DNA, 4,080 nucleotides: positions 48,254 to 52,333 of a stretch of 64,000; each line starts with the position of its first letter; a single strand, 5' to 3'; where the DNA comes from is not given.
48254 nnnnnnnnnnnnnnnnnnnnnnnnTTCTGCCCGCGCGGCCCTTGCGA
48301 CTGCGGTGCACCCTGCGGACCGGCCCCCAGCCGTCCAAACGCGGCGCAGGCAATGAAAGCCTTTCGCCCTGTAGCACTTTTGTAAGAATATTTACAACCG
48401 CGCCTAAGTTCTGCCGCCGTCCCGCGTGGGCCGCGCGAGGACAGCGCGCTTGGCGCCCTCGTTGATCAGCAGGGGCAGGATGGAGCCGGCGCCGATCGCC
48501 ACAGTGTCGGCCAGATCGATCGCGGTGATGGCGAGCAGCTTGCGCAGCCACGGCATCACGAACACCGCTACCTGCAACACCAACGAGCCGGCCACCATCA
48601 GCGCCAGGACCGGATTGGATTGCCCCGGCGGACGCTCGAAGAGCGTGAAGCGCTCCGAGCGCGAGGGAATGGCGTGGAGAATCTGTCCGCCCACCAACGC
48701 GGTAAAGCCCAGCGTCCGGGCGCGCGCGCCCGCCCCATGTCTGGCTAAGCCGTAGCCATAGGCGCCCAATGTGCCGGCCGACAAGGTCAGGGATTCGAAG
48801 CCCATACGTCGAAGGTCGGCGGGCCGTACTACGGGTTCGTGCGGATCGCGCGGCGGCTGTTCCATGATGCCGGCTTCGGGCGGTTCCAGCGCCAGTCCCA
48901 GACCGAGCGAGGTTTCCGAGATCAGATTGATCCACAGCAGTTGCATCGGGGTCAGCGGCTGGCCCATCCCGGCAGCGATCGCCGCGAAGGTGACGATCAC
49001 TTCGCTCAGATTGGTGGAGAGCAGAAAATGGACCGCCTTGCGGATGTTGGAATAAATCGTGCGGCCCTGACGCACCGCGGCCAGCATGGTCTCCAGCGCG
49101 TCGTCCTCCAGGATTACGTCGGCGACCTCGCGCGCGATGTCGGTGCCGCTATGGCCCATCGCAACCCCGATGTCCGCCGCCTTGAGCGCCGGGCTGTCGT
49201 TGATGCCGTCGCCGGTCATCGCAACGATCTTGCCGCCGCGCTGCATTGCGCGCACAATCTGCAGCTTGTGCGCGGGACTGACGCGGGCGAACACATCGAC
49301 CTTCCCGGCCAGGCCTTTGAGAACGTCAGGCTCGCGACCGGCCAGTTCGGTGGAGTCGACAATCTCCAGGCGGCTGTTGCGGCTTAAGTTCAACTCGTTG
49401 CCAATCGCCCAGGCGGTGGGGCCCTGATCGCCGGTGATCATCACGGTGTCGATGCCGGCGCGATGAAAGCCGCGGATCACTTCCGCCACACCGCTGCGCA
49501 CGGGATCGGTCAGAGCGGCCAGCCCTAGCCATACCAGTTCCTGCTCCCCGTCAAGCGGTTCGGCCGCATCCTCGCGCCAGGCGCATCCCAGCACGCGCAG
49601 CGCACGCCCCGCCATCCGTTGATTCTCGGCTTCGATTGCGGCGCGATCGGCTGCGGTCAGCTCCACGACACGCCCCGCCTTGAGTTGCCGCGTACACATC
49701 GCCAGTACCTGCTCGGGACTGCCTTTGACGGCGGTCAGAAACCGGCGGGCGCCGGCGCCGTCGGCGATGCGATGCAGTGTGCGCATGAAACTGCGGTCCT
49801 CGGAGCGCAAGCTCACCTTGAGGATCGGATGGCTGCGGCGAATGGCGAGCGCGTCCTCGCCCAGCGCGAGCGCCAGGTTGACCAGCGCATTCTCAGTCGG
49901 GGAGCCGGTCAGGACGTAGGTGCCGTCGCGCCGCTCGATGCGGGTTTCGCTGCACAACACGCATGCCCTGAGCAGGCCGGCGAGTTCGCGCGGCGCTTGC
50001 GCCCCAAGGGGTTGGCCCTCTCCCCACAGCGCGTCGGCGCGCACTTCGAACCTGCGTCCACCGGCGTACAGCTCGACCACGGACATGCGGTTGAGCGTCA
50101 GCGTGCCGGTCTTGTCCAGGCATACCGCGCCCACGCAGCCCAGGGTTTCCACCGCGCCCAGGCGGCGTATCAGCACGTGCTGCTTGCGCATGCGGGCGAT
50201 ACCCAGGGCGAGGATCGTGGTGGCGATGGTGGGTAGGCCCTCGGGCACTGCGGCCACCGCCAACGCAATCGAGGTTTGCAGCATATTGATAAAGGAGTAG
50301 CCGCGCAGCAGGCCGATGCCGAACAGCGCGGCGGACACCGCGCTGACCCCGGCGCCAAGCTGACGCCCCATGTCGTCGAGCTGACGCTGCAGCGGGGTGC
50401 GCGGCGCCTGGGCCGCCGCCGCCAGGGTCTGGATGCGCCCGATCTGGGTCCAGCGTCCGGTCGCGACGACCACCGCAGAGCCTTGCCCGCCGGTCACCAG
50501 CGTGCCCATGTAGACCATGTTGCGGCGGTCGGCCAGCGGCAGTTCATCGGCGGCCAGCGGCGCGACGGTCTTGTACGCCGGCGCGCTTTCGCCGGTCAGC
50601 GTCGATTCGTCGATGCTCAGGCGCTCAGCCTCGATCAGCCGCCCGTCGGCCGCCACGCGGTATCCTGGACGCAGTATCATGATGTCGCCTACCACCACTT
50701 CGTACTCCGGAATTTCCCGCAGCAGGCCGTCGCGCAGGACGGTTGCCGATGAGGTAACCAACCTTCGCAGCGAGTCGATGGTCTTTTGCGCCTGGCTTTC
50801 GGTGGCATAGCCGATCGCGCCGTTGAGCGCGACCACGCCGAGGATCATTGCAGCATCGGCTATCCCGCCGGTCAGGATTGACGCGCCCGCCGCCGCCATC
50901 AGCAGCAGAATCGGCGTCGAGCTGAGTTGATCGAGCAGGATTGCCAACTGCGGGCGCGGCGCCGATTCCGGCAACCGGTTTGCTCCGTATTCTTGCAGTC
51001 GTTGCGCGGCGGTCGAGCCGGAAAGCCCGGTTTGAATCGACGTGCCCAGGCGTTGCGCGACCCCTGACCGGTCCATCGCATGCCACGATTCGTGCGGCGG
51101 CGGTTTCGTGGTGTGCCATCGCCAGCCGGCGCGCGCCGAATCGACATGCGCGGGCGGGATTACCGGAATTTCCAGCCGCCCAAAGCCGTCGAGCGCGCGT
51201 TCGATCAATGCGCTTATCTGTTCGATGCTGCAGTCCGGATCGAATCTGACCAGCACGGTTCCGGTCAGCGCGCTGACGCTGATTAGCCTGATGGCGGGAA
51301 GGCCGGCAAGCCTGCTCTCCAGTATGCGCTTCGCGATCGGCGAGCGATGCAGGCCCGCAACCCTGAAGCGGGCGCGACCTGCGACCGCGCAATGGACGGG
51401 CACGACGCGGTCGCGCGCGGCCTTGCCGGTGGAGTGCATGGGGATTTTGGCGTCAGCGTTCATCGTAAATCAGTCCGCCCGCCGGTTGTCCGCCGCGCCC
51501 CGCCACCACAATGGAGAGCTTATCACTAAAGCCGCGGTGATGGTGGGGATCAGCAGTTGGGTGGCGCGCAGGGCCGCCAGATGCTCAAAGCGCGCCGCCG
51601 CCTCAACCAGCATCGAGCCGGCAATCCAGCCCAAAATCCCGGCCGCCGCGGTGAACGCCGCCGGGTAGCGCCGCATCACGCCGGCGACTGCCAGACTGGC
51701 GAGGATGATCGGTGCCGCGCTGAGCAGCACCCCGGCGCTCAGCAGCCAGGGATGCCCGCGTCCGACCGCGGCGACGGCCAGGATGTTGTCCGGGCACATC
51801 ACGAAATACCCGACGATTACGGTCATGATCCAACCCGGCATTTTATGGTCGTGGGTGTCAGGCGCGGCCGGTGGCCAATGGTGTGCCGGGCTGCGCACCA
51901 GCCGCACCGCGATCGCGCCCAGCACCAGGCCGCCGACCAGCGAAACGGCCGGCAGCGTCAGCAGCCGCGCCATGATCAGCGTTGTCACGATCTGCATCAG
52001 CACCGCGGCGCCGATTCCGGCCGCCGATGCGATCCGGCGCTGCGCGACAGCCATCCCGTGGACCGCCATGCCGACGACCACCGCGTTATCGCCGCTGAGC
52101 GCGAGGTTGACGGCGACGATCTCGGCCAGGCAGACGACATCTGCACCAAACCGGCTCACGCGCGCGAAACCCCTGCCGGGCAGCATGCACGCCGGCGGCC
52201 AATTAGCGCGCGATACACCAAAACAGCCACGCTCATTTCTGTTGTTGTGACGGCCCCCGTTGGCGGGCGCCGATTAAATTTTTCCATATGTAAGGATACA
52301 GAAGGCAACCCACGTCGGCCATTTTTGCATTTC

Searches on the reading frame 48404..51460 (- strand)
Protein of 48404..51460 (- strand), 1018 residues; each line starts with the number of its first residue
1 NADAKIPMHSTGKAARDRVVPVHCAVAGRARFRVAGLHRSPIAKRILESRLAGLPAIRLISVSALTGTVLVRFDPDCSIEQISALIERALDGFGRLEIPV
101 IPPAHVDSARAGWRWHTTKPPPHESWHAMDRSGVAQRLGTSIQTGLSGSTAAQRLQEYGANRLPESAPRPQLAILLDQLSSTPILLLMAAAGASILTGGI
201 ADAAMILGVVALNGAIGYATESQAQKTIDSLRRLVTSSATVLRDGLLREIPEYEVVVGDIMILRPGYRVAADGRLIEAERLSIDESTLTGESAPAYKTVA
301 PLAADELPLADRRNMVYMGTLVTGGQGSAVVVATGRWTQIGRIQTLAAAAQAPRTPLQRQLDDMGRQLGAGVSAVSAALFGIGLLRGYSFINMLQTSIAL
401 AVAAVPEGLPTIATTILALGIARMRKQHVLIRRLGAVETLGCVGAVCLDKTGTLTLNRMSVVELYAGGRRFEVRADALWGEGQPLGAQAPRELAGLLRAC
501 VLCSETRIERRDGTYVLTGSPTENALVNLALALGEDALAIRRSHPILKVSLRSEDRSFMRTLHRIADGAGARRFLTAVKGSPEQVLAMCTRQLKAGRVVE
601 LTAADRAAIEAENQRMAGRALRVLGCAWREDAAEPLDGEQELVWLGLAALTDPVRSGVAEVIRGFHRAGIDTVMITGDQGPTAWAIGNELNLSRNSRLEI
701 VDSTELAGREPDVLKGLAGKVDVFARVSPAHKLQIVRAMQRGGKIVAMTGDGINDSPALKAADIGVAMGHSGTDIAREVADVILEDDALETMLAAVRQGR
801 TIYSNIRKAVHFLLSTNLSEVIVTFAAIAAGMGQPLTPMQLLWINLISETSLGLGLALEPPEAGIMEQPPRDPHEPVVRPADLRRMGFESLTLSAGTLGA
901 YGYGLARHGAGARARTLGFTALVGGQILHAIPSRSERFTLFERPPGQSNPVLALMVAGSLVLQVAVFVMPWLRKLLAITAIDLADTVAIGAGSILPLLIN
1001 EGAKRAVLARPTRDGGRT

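Call 71: search_protein_families(library=pfam, proteins=[window:48404-51460:-], max_evalue=0.0001)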
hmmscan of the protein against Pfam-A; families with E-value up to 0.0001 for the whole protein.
window:48404-51460:- (1018 aa): 6 families
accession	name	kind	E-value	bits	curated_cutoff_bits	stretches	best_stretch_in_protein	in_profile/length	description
PF00122.25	E1-E2_ATPase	-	6.4e-52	176.1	28.1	1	234-427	2-181/181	E1-E2 ATPase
PF00689.26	Cation_ATPase_C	-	5.1e-42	144.1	27.3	1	834-1005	2-174/175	Cation transporting ATPase, C-terminus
PF00702.32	Hydrolase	-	3e-18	67.3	26.4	1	445-763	3-191/191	haloacid dehalogenase-like hydrolase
PF00690.31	Cation_ATPase_N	-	2.7e-17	62.6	20.4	1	126-193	1-68/69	Cation transporter/ATPase, N-terminus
PF13246.12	Cation_ATPase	-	1.1e-11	45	21.7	1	501-591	1-90/91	Cation transport ATPase (P-type)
PF19991.5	HMA_2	-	5.1e-06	27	30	1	19-75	7-63/154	Heavy metal associated domain 2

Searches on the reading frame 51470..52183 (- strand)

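Call 71: search_protein_families(library=pfam, proteins=[window:51470-52183:-], max_evalue=0.0001)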
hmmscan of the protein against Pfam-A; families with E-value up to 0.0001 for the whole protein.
window:51470-52183:- (237 aa): 1 family
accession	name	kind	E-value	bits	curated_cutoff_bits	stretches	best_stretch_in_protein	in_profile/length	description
PF03741.22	TerC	-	4.2e-28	98.7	27.8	1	21-194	2-177/178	Integral membrane protein TerC family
